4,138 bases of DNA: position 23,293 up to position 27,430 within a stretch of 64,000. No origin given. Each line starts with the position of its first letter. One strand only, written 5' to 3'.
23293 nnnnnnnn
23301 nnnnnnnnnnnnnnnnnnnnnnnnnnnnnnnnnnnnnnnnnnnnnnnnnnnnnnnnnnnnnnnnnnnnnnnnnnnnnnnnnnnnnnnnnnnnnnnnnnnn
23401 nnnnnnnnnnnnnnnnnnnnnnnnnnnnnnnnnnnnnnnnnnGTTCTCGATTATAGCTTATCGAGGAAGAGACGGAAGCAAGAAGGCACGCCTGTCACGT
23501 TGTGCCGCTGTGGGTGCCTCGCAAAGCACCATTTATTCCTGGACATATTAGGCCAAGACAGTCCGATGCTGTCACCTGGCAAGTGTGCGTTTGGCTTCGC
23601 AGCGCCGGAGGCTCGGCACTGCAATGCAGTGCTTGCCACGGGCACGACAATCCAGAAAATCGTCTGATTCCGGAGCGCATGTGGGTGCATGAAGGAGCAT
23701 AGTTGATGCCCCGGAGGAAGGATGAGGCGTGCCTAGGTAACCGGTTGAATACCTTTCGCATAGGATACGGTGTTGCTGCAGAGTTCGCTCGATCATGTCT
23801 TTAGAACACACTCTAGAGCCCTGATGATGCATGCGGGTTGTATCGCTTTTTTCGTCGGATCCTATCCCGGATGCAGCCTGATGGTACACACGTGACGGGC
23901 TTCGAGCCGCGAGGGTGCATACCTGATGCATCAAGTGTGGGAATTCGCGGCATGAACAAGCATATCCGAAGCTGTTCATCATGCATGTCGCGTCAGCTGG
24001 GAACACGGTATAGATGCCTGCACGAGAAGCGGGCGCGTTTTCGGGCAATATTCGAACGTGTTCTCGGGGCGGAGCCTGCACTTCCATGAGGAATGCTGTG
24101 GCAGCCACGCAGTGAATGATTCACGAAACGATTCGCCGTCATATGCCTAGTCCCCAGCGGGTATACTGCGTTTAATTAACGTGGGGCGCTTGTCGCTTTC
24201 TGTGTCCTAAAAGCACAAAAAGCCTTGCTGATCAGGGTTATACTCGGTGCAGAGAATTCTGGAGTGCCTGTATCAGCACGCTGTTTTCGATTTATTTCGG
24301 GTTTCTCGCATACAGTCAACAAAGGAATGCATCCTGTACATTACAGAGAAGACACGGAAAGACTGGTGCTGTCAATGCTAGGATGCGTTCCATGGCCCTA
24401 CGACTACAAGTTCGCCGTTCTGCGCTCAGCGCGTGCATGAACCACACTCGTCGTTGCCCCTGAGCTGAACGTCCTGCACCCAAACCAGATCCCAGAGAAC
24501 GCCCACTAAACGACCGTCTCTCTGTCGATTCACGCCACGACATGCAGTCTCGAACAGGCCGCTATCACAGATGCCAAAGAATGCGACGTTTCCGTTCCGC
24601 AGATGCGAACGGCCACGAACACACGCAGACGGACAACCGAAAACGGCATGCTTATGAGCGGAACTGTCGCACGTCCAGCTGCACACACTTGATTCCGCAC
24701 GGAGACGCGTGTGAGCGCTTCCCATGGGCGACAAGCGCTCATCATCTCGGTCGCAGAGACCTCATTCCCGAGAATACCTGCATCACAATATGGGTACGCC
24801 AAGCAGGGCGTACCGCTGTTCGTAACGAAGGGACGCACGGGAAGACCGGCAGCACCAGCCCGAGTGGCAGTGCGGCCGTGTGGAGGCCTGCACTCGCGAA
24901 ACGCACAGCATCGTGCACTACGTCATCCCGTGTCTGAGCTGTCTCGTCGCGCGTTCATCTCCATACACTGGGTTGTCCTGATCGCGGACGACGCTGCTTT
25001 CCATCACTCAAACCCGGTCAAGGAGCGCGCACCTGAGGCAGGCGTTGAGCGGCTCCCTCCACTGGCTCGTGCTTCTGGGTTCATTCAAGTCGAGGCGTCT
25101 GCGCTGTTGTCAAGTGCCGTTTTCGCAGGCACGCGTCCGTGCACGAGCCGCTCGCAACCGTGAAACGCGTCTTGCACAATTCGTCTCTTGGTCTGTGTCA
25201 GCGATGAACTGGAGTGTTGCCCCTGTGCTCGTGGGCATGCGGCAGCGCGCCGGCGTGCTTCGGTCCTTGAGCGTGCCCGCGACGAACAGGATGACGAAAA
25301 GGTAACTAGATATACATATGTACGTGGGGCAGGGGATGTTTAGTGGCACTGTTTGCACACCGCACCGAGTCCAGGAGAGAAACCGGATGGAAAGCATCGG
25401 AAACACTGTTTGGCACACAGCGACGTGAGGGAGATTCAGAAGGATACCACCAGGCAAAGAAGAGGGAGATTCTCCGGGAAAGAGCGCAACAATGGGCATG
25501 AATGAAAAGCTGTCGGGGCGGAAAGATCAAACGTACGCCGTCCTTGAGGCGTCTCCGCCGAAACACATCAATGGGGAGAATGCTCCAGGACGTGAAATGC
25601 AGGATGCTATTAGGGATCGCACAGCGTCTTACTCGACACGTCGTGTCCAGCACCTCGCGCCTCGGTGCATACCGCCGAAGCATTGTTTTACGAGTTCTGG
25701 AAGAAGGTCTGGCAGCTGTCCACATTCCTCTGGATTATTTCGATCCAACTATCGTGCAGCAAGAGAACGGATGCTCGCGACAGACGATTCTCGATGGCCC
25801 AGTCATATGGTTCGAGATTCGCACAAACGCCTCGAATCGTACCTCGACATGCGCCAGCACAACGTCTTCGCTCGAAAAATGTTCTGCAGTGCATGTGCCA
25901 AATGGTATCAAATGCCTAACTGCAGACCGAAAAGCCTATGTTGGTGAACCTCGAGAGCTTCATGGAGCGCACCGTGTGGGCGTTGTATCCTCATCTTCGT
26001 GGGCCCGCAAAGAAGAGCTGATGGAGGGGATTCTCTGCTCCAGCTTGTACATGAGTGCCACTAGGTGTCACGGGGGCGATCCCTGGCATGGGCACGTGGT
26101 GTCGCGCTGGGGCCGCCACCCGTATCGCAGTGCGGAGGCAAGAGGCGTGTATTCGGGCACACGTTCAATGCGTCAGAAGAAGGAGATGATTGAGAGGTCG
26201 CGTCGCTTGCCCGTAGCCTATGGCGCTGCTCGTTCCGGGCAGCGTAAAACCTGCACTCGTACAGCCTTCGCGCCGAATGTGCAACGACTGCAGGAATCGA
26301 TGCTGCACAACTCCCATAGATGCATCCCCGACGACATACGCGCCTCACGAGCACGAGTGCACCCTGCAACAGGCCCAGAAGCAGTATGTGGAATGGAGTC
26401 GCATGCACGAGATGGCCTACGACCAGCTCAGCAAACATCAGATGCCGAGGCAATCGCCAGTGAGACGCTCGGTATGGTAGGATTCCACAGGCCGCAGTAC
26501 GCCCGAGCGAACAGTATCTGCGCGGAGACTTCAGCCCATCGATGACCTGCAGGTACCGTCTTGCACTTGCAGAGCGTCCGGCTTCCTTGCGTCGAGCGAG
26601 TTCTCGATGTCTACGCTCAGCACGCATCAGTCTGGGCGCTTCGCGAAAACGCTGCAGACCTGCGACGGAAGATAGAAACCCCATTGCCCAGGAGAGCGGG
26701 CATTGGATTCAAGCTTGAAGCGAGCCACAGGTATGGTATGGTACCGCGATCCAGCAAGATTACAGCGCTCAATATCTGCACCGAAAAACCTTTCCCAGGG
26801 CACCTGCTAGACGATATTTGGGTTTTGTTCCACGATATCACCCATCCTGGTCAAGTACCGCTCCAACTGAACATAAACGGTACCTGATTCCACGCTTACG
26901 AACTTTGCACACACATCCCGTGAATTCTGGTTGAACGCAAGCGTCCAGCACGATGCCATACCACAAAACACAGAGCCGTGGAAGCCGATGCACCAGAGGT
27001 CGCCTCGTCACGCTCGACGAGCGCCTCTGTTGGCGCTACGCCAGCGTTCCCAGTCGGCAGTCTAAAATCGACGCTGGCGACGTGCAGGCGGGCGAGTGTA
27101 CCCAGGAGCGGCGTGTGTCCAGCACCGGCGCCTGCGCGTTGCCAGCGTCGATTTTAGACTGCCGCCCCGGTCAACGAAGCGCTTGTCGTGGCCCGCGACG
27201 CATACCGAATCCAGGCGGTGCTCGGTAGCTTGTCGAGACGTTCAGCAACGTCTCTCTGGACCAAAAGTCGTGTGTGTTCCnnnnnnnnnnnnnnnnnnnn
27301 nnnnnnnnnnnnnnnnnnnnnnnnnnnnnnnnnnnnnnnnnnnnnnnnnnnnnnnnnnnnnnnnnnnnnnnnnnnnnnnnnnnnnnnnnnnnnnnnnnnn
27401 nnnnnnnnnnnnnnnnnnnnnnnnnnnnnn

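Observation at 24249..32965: SERCA gene bracketed by two 2581-bp direct repeats at about 99.5% identity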

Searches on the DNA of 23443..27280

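Call 75: search_rna_families(source=window, start=23443, end=27280, threshold=evalue, max_evalue=1)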
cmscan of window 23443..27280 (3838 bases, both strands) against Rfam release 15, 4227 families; matches with E-value up to 1: 4.
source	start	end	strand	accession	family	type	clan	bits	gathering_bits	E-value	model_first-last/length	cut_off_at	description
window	27053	27166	+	RF03878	mir-B6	Gene; miRNA;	-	43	89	0.00091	1-83/83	no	mir-B6 microRNA precursor family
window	27052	27167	-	RF03878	mir-B6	Gene; miRNA;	-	42.9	89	0.00096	1-83/83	no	mir-B6 microRNA precursor family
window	27054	27165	-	RF00926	MIR1151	Gene; miRNA;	-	40.4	90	0.00054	1-110/110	no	MIR1151 microRNA precursor family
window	26622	26678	+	RF03142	L2-Alphaproteobacteria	Cis-reg; leader;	-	16.7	37.8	0.8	1-66/66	no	L2-Alphaproteobacteria ribosomal protein leader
